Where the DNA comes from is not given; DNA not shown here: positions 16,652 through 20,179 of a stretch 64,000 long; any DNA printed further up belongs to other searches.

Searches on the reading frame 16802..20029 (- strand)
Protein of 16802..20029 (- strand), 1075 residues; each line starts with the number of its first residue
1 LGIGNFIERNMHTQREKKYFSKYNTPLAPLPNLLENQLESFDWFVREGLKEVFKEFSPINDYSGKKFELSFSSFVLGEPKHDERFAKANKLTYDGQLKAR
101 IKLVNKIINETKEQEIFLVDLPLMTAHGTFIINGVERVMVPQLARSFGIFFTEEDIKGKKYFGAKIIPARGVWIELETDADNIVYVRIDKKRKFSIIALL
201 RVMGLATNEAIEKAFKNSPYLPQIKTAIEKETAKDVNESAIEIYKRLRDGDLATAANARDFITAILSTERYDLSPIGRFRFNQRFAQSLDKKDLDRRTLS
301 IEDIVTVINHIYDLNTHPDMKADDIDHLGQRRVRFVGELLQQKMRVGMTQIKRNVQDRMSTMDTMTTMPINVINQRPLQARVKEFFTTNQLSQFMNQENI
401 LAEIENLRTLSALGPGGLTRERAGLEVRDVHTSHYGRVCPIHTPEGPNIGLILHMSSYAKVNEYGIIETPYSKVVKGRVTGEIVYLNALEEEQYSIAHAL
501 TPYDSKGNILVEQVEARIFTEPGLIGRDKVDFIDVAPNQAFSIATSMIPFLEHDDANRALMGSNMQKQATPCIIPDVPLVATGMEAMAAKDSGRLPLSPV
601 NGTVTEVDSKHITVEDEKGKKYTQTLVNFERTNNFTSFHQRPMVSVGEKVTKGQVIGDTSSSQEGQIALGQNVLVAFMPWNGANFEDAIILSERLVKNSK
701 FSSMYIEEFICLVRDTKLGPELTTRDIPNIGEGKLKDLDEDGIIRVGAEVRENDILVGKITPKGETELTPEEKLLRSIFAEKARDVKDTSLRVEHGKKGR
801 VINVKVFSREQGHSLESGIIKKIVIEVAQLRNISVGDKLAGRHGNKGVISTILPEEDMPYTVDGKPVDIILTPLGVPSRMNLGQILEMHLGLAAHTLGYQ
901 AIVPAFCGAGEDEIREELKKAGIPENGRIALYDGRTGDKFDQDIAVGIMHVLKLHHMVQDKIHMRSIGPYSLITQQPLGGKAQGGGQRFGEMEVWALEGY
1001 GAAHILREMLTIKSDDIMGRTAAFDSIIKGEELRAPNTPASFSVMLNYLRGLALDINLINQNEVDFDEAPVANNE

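Call 10: search_protein_families(library=pfam, proteins=[window:16802-20029:-], max_evalue=0.001)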
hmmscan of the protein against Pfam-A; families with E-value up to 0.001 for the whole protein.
window:16802-20029:- (1075 aa): 6 families
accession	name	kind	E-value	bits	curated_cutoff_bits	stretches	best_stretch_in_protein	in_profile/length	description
PF00562.33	RNA_pol_Rpb2_6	-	1.5e-126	423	23.4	1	599-983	3-373/373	RNA polymerase Rpb2, domain 6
PF04565.21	RNA_pol_Rpb2_3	-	4.1e-25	88.2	21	1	393-461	1-68/68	RNA polymerase Rpb2, domain 3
PF04560.25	RNA_pol_Rpb2_7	-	5.5e-22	78.4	32.1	1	985-1060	1-86/87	RNA polymerase Rpb2, domain 7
PF04561.19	RNA_pol_Rpb2_2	-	2e-21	77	21.7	1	157-334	14-190/190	RNA polymerase Rpb2, domain 2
PF10385.14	RNA_pol_Rpb2_45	-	6.4e-18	65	28.2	1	471-536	1-66/66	RNA polymerase beta subunit external 1 domain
PF04563.20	RNA_pol_Rpb2_1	-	2e-16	60.6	28.2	1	32-374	1-197/203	RNA polymerase beta subunit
